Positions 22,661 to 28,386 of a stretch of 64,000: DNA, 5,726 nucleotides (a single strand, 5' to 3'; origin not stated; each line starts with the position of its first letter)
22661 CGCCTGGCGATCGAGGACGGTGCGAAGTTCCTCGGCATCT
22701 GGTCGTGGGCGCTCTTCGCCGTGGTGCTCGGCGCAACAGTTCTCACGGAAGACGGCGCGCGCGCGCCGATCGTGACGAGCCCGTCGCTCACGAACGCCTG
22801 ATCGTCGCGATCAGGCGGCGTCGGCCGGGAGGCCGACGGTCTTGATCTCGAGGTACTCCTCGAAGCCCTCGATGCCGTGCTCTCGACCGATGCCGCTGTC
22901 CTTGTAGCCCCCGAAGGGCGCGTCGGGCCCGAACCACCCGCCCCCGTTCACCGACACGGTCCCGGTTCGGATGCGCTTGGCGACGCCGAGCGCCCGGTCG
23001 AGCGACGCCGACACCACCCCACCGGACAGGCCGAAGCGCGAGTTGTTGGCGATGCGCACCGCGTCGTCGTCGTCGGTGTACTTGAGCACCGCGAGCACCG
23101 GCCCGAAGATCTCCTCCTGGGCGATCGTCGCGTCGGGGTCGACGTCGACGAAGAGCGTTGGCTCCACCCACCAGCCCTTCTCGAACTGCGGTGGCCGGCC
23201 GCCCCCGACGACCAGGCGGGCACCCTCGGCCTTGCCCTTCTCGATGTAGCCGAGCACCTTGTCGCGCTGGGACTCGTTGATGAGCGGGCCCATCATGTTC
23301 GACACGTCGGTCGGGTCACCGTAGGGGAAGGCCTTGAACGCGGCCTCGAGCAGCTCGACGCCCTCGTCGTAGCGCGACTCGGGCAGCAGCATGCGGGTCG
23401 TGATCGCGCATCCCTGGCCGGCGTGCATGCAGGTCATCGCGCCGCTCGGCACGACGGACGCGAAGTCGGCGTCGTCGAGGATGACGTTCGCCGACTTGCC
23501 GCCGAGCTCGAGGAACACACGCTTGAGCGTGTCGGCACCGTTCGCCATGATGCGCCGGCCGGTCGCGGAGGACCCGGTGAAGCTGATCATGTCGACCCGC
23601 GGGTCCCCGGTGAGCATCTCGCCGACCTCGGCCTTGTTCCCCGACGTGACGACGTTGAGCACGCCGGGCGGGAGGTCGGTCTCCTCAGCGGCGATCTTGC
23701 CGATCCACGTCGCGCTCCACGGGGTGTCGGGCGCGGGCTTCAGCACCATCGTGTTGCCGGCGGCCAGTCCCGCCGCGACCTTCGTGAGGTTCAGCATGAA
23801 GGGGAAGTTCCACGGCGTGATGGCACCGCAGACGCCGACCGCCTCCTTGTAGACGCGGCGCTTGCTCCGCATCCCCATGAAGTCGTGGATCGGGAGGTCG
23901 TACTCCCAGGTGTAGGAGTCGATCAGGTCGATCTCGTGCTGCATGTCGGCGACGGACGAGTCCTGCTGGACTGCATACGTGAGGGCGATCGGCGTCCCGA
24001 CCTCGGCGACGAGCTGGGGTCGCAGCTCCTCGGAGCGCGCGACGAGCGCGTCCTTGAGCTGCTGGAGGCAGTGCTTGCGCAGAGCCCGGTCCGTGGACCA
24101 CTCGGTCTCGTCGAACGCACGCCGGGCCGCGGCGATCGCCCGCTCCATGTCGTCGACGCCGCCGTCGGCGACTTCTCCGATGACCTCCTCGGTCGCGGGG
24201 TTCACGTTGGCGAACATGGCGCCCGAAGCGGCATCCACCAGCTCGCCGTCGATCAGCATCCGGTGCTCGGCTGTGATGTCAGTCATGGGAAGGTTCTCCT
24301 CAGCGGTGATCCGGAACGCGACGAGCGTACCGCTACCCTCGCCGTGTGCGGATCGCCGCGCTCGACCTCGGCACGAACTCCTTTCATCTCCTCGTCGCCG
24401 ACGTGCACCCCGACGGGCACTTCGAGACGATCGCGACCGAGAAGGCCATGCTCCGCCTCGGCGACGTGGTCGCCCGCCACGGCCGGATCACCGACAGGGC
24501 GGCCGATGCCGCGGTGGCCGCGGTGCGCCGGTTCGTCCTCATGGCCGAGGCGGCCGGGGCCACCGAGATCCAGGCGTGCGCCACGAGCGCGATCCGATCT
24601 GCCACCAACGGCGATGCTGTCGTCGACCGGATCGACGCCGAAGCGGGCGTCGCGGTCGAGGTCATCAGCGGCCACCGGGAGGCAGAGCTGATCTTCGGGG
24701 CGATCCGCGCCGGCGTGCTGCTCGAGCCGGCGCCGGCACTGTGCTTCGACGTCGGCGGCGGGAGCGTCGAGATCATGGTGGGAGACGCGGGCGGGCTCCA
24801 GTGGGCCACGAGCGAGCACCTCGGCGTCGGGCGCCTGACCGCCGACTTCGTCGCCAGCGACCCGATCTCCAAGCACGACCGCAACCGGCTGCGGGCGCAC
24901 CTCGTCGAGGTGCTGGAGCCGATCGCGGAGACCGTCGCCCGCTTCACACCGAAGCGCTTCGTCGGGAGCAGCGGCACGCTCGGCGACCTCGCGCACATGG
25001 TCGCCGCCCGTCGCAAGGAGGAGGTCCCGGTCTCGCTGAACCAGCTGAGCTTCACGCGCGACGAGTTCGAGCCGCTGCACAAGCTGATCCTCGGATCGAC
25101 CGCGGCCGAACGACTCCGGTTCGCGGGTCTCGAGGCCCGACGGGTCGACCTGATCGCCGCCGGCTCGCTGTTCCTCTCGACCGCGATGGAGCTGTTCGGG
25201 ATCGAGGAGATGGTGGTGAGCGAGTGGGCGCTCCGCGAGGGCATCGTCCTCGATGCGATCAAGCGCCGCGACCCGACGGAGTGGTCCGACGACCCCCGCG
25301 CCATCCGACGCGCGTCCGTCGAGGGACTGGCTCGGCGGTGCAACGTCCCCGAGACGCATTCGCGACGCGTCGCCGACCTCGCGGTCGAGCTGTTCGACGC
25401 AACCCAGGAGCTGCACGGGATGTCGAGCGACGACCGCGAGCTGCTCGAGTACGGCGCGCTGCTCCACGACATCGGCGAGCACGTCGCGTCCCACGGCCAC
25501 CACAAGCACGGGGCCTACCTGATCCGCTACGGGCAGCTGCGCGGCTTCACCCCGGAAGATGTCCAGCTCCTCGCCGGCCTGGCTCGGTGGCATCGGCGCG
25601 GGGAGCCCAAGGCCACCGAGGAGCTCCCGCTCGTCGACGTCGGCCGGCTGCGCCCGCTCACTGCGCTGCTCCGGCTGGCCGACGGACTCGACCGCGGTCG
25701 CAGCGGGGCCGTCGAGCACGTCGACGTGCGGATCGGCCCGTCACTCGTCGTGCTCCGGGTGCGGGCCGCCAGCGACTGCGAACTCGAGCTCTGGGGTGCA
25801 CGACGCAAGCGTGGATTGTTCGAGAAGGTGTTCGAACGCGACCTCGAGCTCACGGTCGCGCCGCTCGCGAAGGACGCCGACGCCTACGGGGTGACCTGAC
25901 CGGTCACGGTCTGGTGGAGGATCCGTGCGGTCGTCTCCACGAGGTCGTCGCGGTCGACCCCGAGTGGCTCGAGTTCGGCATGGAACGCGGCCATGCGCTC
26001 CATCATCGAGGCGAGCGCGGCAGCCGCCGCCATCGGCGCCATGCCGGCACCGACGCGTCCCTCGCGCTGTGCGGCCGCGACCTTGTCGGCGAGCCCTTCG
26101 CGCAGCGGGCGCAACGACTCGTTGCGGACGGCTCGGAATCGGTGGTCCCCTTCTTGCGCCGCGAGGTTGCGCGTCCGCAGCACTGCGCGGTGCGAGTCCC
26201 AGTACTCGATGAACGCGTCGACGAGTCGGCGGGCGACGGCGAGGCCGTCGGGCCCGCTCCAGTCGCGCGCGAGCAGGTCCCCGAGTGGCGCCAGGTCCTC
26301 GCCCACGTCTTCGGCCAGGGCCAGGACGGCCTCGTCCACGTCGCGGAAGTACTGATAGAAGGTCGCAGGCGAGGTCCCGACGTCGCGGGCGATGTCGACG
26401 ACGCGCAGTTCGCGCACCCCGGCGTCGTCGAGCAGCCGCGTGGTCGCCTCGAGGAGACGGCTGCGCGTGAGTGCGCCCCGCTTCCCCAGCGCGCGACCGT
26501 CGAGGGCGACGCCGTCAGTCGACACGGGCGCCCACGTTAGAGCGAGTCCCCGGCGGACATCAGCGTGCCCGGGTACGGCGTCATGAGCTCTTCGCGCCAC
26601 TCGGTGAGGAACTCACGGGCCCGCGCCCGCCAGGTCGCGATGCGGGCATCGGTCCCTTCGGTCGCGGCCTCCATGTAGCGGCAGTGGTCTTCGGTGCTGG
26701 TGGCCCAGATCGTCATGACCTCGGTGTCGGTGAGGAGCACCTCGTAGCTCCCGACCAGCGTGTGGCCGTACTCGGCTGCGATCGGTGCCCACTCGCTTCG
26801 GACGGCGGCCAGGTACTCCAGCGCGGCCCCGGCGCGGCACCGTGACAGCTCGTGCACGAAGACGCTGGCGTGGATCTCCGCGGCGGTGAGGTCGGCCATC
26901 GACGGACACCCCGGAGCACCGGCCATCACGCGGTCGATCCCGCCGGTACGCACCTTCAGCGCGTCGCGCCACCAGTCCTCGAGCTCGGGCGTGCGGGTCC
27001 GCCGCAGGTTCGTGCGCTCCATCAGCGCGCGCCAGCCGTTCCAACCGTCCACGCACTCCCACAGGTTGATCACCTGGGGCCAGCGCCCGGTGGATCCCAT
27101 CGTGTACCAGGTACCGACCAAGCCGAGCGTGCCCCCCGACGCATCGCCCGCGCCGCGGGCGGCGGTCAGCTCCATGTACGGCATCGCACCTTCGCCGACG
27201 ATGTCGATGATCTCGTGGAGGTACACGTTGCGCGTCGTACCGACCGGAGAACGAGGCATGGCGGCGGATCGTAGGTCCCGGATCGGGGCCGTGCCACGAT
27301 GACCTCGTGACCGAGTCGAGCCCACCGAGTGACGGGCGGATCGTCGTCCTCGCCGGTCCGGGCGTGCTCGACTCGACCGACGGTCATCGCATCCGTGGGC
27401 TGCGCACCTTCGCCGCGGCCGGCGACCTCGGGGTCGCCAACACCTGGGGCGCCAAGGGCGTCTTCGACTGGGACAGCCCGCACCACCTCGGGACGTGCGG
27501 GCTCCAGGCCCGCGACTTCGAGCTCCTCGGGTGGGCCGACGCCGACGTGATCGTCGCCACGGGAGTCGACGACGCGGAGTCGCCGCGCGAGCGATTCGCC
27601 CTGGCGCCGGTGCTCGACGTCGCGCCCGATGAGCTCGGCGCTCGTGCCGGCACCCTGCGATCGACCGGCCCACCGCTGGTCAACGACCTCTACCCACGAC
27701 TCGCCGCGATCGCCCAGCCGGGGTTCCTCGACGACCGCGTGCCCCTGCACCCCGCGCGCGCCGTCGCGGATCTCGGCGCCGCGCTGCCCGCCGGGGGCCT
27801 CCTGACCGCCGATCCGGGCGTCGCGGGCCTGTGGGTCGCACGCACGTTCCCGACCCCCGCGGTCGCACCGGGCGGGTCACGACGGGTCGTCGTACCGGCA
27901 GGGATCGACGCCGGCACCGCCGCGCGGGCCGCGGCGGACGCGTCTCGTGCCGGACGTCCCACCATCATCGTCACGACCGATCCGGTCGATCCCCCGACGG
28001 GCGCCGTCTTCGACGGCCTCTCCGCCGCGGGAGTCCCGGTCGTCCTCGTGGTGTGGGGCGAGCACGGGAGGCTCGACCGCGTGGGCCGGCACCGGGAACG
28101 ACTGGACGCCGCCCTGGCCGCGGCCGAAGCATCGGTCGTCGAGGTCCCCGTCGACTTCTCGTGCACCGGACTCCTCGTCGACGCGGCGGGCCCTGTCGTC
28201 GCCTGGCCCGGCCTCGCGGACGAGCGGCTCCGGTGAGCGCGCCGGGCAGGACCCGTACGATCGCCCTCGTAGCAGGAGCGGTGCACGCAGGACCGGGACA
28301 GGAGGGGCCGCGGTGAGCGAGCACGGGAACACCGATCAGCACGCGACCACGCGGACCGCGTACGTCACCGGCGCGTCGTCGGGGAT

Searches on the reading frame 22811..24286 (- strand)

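Call 16: search_protein_families(library=pfam, proteins=[window:22811-24286:-], max_evalue=0.001)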
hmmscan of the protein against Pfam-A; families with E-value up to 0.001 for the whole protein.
window:22811-24286:- (491 aa): 1 family
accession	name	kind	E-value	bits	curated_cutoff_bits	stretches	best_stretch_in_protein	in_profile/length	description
PF00171.27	Aldedh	-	2.6e-145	485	23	1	19-484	4-461/461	Aldehyde dehydrogenase family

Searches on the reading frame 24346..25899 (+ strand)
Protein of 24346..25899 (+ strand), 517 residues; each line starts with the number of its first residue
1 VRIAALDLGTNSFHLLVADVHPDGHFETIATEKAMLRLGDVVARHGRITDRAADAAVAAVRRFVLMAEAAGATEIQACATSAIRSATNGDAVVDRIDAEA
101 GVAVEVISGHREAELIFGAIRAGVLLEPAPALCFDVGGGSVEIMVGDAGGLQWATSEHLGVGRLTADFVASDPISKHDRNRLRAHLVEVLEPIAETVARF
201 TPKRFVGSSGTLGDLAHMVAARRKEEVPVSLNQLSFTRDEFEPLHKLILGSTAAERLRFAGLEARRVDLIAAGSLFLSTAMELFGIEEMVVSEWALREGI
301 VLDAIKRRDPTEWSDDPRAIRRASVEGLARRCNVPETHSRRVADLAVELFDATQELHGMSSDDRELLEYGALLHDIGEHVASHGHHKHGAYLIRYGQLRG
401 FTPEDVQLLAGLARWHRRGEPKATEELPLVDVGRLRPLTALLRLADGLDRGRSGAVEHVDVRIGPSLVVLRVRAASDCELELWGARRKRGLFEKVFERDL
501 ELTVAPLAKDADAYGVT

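Call 16: search_protein_families(library=pfam, proteins=[window:24346-25899:+], max_evalue=0.001)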
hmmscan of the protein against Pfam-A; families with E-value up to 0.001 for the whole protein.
window:24346-25899:+ (517 aa): 3 families
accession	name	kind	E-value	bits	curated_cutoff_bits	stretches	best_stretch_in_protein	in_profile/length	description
PF02541.22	Ppx-GppA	-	4.8e-60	203.8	27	1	22-306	6-283/285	Ppx/GppA phosphatase family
PF21447.3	Ppx-GppA_III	-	5e-29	101.8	27.3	1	320-460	1-144/177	Ppx/GppA phosphatase, domain III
PF01966.28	HD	-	1.3e-11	45.2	22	1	337-450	3-115/116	HD domain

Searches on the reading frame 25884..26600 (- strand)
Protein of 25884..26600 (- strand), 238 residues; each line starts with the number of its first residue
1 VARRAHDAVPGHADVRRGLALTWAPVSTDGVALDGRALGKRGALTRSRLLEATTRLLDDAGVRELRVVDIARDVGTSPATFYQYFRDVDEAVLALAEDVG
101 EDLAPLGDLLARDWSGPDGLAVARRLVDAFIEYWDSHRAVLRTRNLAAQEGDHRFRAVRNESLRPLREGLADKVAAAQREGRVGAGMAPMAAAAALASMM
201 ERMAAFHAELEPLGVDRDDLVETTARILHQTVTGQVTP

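Call 16: search_protein_families(library=pfam, proteins=[window:25884-26600:-], max_evalue=0.001)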
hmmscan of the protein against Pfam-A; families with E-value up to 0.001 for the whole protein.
window:25884-26600:- (238 aa): 3 families
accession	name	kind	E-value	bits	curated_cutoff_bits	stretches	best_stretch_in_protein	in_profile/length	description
PF19352.4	TetR_C_38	-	3.5e-27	95.6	23.9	1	111-235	7-131/135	Tetracyclin repressor-like, C-terminal domain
PF00440.29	TetR_N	-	9.7e-08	32.1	24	1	49-87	1-39/47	Bacterial regulatory proteins, tetR family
PF21313.2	EthR_C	-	5.2e-06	27.2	27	1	124-232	2-109/111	Transcriptional regulator EthR, C-terminal domain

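Call 23: search_solved_structures(query=window:25884-26600:-, max_evalue=0.001)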
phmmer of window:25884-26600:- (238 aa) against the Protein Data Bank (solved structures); distinct sequences matched with E-value up to 0.001: 24.
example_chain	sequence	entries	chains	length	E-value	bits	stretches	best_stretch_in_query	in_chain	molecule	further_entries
3qpl_A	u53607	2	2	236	5.1e-07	32.6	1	16-147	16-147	HTH-type transcriptional regulator EthR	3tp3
3g1m_A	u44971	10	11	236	9.2e-07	31.8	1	16-147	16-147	TRANSCRIPTIONAL REGULATORY REPRESSOR PROTEIN (TETR-FAMILY) ETHR | HTH-type transcriptional regulator EthR | Transcriptional regulatory repressor protein (TETR-f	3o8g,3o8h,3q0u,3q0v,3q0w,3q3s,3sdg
1u9n_A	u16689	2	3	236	1.1e-06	31.5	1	17-147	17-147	Transcriptional repressor EthR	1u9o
3g1o_A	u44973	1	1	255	1.2e-06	31.4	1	16-147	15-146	TRANSCRIPTIONAL REGULATORY REPRESSOR PROTEIN (TETR-FAMILY) ETHR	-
3g1l_A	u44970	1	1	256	1.3e-06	31.3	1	16-147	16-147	TRANSCRIPTIONAL REGULATORY REPRESSOR PROTEIN (TETR-FAMILY) ETHR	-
6hnz_A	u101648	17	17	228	1.5e-06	31.1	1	38-147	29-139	HTH-type transcriptional regulator EthR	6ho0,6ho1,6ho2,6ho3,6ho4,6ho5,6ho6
1t56_A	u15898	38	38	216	2.1e-06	30.6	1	48-147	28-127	EthR repressor | HTH-type transcriptional regulator EthR | TetR-family transcriptional regulatory repressor protein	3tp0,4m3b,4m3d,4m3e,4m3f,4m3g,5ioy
5eyr_A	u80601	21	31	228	2.3e-06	30.4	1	48-147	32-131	HTH-type transcriptional regulator EthR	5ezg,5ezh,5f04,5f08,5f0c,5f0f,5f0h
3s5r_A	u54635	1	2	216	5.2e-06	29.3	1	45-194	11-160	Transcriptional regulator TetR family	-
3aqs_A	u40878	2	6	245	8.7e-06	28.6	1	27-105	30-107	Bacterial regulatory proteins, tetR family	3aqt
4cgr_A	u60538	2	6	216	1e-05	28.4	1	40-214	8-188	PUTATIVE TETR-FAMILY TRANSCRIPTIONAL REGULATOR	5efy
7pt0_A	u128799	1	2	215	1e-05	28.4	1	40-214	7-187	TetR family transcriptional regulator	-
3vuq_A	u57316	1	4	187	2.4e-05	27.1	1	47-199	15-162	Transcriptional regulator (TetR/AcrR family)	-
3lsj_A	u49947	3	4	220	0.0002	24.1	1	44-105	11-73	DesT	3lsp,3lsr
9gtv_A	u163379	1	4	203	0.00024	23.9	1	46-151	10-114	Transcriptional regulator RamR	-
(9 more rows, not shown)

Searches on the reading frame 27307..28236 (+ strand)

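Call 16: search_protein_families(library=pfam, proteins=[window:27307-28236:+], max_evalue=0.001)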
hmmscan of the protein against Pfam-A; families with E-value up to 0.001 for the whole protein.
window:27307-28236:+ (309 aa): 1 family
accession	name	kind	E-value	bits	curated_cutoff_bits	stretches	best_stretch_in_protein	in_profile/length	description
PF00205.28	TPP_enzyme_M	-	2.6e-08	34.1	30.4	1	11-89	13-90/137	Thiamine pyrophosphate enzyme, central domain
